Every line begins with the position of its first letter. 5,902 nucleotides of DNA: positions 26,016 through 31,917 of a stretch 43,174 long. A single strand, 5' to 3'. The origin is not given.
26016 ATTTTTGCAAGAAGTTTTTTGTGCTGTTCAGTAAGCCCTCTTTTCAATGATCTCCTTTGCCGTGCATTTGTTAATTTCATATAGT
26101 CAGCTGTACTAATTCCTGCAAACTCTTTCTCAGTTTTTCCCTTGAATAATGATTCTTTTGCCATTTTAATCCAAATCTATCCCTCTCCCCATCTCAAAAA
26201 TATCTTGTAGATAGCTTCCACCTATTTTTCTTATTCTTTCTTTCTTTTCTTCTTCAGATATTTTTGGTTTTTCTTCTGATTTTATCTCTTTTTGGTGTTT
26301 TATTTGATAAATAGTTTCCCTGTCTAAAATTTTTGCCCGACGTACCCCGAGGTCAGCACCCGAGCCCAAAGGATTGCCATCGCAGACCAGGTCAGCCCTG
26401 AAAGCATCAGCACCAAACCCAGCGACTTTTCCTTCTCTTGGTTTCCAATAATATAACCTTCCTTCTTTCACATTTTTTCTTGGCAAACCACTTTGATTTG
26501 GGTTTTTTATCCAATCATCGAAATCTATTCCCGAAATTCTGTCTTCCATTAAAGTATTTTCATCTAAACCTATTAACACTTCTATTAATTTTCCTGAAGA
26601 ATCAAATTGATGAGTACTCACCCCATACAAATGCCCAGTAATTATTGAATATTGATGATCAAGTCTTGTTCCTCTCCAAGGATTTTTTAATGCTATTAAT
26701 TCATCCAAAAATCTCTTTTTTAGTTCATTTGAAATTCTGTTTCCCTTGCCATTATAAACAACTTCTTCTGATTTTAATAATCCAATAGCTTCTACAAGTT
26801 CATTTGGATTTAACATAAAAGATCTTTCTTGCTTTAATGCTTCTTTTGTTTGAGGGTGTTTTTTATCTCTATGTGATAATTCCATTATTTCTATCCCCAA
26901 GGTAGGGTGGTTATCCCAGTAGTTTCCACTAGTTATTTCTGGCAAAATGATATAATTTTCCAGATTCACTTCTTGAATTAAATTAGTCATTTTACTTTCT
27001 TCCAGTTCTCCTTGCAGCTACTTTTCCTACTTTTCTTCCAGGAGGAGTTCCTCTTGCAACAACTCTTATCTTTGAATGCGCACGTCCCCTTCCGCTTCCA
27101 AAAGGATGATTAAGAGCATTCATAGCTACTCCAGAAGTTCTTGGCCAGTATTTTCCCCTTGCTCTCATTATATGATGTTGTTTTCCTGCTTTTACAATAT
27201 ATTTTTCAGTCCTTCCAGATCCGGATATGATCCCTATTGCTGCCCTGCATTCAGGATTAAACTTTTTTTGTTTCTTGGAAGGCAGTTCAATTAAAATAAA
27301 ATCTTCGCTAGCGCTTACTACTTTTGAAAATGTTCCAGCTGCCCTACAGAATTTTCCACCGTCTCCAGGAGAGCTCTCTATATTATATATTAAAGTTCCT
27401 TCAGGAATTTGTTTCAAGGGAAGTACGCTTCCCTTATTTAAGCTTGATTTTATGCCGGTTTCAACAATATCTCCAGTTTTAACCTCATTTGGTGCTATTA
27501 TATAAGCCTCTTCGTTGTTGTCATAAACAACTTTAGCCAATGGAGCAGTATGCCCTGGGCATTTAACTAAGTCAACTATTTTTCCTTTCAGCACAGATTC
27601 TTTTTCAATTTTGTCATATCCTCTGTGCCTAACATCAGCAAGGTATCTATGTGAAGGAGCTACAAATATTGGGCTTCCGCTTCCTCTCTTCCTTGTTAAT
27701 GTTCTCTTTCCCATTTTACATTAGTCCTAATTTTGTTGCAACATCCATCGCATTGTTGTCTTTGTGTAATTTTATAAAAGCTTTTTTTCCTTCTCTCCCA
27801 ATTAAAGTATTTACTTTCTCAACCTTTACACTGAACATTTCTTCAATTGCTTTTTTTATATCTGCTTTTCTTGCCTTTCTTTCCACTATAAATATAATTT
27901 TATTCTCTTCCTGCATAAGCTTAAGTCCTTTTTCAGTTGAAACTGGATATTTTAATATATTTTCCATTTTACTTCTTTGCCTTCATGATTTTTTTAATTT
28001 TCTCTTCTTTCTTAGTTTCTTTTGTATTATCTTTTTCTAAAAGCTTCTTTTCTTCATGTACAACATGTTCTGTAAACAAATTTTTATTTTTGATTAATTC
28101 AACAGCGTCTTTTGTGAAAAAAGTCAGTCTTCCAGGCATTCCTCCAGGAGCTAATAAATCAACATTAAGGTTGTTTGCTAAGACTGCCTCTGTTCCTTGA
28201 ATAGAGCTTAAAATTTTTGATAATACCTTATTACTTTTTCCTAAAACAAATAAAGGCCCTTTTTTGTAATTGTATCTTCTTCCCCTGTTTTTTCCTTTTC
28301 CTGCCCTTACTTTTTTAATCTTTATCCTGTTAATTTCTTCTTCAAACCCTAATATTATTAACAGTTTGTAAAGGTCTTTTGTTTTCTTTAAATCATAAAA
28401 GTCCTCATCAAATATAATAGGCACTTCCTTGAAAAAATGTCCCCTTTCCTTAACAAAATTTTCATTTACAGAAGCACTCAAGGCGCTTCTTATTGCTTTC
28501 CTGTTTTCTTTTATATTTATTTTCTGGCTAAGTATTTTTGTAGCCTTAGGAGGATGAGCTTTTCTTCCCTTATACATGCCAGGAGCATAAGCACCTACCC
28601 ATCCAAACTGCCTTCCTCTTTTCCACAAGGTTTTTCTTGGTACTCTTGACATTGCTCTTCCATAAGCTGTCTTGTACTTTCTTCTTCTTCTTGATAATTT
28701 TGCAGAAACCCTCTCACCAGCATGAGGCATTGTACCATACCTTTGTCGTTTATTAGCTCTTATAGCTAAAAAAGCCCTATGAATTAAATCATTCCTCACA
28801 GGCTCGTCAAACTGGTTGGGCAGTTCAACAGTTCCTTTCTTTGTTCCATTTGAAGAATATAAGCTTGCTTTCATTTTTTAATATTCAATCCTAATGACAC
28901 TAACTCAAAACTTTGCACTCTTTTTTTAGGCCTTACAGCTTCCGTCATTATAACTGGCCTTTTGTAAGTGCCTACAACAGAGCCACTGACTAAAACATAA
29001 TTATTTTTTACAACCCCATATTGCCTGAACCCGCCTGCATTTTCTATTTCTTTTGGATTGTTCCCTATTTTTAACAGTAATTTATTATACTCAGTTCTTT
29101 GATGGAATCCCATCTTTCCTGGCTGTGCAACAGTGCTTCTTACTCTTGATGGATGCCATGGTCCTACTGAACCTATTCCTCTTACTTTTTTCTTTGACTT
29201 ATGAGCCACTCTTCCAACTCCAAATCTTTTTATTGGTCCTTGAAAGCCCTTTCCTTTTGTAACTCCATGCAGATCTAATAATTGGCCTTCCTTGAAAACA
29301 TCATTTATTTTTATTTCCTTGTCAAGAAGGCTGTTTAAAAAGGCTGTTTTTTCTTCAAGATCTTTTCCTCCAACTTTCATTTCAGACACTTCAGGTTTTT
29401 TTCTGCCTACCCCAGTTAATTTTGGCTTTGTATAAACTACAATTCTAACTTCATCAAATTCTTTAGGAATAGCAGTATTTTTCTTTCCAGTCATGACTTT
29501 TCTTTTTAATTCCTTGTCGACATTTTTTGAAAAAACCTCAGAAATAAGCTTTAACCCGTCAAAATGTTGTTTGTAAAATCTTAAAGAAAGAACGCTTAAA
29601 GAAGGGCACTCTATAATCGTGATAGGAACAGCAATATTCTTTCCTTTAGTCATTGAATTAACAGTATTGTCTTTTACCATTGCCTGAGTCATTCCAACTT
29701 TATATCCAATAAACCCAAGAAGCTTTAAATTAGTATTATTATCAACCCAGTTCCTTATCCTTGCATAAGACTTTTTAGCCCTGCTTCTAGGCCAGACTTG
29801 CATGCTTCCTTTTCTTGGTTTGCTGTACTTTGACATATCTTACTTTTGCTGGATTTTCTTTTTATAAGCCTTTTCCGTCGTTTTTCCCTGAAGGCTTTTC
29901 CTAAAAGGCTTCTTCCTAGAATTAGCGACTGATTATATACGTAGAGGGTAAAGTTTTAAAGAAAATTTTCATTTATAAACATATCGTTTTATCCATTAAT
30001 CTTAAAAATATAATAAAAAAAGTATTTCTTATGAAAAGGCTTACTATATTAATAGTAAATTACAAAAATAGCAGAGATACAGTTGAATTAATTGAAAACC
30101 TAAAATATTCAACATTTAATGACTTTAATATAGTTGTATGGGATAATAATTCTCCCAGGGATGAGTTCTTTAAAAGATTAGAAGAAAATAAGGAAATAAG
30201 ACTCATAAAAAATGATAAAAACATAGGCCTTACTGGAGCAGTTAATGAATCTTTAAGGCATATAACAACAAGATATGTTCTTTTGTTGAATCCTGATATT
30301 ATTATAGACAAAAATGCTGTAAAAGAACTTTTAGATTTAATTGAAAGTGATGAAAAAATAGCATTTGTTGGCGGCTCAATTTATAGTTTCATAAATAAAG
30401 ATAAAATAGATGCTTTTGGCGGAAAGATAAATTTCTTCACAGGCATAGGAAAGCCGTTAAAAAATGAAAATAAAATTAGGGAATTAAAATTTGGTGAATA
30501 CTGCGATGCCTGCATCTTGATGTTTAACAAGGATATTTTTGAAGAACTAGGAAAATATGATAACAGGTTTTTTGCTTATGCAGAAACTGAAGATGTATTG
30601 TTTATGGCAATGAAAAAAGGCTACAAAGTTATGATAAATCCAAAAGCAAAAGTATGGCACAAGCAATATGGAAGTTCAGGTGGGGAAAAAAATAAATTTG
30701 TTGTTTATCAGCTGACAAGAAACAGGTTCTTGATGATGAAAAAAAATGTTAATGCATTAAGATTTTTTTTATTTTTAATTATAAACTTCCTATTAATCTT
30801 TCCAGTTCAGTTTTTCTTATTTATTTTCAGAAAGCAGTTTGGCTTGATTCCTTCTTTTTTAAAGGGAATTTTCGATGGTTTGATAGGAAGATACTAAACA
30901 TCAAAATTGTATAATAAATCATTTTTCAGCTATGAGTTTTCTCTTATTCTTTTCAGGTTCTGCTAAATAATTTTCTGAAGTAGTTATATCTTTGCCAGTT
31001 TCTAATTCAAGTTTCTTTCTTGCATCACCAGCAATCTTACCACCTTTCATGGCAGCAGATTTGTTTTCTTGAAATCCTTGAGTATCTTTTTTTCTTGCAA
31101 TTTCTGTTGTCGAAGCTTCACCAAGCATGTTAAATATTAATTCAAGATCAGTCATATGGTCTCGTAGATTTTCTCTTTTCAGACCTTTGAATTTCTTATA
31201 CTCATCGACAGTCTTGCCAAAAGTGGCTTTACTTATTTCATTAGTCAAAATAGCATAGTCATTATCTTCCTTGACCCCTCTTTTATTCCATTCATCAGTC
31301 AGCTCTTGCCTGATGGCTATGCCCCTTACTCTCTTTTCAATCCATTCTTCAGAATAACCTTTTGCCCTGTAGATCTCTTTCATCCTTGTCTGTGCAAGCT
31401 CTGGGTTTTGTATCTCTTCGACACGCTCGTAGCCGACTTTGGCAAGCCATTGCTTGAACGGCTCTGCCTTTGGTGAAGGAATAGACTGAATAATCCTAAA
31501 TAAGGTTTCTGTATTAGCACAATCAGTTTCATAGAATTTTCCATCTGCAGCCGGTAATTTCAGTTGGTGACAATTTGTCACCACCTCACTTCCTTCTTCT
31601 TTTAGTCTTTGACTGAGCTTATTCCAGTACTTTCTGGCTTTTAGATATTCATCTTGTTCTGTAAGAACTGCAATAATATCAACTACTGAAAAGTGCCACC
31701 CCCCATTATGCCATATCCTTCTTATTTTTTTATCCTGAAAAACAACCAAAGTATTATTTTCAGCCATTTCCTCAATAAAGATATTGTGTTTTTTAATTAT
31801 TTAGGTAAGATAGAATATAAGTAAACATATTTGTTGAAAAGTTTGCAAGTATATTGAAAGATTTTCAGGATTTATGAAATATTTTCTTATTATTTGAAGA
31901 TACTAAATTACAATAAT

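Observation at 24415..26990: Two paralogous unknown proteins wedged into the invariant L2-S19-L22-S3 block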

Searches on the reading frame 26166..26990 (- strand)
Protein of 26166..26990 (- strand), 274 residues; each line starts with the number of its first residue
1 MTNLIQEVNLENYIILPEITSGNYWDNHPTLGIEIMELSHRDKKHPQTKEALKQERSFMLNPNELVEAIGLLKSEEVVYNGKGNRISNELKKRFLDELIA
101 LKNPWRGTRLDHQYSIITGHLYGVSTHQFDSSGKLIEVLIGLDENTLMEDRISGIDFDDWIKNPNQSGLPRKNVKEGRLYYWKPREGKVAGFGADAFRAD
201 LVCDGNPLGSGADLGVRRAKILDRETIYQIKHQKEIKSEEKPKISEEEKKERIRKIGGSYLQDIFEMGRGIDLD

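Call 4: search_protein_families(library=pfam, proteins=[window:26166-26990:-], max_evalue=1)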
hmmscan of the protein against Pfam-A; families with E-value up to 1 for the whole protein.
window:26166-26990:- (274 aa): 0 families

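Call 6: search_protein_families(library=ncbifam, proteins=[window:26166-26990:-], max_evalue=1)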
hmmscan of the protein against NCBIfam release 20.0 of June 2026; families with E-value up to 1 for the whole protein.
window:26166-26990:- (274 aa): 0 families

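Call 7: search_protein_families(library=phrogs, proteins=[window:26166-26990:-], max_evalue=1)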
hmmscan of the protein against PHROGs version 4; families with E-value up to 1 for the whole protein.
window:26166-26990:- (274 aa): 0 families

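Call 15: find_homologous_proteins(query=window:26166-26990:-, max_evalue=0.001)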
Query window:26166-26990:- (274 aa): 6 proteins with E <= 0.001 among 1067 candidates.
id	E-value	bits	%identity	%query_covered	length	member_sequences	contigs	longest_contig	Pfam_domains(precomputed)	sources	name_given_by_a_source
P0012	8.8e-181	617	100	100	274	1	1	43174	-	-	-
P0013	2.0e-44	170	49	78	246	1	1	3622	-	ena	-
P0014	3.9e-43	166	43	78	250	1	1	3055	-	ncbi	-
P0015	1.0e-40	158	45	78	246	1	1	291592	-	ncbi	-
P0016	1.2e-39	154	44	79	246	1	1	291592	-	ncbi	-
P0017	2.1e-38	150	44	79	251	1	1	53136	-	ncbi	-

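Call 17: find_encoding_contigs(protein=P0015, flank=8000, max_places=3)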
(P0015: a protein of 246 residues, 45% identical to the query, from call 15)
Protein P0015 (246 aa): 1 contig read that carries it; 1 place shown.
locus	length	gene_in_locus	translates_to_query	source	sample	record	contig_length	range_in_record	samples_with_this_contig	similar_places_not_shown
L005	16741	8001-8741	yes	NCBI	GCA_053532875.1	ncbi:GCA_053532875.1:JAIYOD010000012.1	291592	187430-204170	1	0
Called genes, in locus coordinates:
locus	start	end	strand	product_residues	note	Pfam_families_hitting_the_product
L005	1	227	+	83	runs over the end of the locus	-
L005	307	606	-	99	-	PF23477:zf_Tbcl_2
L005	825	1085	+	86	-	PF14076:DUF4258 (weak)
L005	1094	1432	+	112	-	PF04014:MazE_antitoxin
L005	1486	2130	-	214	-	-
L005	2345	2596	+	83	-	-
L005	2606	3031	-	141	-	PF01751:Toprim, PF13662:Toprim_4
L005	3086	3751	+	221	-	PF01209:Ubie_methyltran, PF13847:Methyltransf_31, PF08241:Methyltransf_11, PF08242:Methyltransf_12, PF13649:Methyltransf_25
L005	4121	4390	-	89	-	-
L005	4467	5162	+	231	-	PF09754:PAC2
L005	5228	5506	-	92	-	-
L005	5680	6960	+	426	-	PF02403:Seryl_tRNA_N, PF00587:tRNA-synt_2b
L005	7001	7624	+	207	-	PF14582:Metallophos_3 (faint), PF00149:Metallophos, PF12850:Metallophos_2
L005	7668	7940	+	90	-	-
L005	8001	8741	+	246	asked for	-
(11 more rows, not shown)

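Call 18: find_encoding_contigs(protein=P0016, flank=8000, max_places=3)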
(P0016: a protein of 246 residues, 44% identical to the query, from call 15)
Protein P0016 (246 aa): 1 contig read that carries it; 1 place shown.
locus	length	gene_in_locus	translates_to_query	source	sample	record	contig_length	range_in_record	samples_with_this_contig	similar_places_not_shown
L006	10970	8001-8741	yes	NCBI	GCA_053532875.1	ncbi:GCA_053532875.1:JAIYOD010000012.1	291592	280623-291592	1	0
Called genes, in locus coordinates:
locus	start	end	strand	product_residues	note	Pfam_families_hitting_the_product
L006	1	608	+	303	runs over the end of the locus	PF00899:ThiF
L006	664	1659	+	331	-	PF01137:RTC, PF05189:RTC_insert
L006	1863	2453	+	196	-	-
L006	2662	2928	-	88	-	PF14528:LAGLIDADG_3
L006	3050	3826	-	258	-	PF05362:Lon_C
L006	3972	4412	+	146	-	-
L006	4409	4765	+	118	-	-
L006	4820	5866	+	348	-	PF05621:TniB (faint), PF13191:AAA_16 (weak), PF00931:NB-ARC, PF24883:NPHP3_N (faint), PF05729:NACHT (weak), PF13401:AAA_22, PF00004:AAA (weak), PF22703:Cdc6_lid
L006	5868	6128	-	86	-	-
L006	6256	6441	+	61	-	-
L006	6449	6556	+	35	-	-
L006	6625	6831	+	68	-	PF04014:MazE_antitoxin, PF15937:PrlF_antitoxin (weak)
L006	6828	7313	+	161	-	PF01850:PIN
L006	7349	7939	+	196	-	PF00149:Metallophos, PF12850:Metallophos_2, PF14582:Metallophos_3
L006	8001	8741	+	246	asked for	-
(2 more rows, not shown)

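Call 19: find_encoding_contigs(protein=P0017, flank=8000, max_places=3)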
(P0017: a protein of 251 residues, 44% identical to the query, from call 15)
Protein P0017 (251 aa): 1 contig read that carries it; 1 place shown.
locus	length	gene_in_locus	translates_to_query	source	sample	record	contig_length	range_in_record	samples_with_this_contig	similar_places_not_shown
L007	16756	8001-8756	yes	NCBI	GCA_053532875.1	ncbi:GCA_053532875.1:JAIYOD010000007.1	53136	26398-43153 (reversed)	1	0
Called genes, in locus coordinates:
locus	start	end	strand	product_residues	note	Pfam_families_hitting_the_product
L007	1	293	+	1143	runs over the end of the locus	PF02463:SMC_N, PF13175:AAA_15 (weak), PF13304:AAA_21 (weak), PF13476:AAA_23, PF06470:SMC_hinge, PF02463:SMC_N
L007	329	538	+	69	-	-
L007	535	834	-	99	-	-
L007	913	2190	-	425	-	PF11614:FixG_C (faint)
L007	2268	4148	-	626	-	-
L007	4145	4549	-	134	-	-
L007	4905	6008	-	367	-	-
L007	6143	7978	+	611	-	PF00270:DEAD, PF04851:ResIII, PF06733:DEAD_2, PF00271:Helicase_C (weak), PF13307:Helicase_C_2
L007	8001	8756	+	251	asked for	-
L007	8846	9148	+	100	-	PF03683:UPF0175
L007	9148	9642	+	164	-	PF11848:DUF3368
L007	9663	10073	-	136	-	PF09845:OapC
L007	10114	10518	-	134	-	PF09846:OapB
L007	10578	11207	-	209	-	PF00025:Arf (faint), PF00009:GTP_EFTU (faint), PF00735:Septin (weak), PF01926:MMR_HSR1, PF02421:FeoB_N (weak)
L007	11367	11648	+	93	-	PF04014:MazE_antitoxin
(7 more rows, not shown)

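Call 102: search_protein_families(library=padloc, proteins=[window:26166-26990:-], max_evalue=0.01)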
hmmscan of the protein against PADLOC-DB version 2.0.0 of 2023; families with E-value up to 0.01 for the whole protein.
window:26166-26990:- (274 aa): 0 families

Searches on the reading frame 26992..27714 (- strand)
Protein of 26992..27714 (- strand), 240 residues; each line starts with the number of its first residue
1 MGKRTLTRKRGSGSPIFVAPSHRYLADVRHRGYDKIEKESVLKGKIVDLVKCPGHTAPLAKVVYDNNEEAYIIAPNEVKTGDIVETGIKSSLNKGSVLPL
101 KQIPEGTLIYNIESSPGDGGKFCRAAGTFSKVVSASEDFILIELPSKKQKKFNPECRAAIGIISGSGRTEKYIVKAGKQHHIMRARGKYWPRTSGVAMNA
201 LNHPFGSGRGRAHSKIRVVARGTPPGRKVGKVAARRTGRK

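Call 4: search_protein_families(library=pfam, proteins=[window:26992-27714:-], max_evalue=1)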
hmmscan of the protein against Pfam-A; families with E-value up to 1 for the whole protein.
window:26992-27714:- (240 aa): 2 families
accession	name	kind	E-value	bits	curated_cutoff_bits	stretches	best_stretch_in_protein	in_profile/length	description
PF03947.24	Ribosomal_L2_C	-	1.2e-40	138.9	33.7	1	94-215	2-118/126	Ribosomal Proteins L2, C-terminal domain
PF00181.30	Ribosomal_L2_N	-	0.00029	21.2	23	1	40-85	31-76/77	Ribosomal Proteins L2, RNA binding N-terminal domain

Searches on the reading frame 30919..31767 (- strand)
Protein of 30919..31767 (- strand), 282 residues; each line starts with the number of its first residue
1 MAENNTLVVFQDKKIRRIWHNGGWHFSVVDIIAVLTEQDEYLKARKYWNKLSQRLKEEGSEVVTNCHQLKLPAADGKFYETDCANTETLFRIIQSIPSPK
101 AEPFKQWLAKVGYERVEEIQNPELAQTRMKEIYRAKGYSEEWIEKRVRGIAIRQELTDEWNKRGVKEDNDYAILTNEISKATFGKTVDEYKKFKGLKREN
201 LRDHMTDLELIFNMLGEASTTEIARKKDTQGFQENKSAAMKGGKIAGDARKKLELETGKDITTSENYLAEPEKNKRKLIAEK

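Call 57: search_protein_families(library=pfam, proteins=[window:30919-31767:-], max_evalue=0.001)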
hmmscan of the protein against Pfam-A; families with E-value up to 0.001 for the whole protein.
window:30919-31767:- (282 aa): 1 family
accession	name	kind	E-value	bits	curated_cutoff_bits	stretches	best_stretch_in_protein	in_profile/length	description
PF02498.22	Bro-N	-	1.3e-10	42.1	25.6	1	14-110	1-92/96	BRO family, N-terminal domain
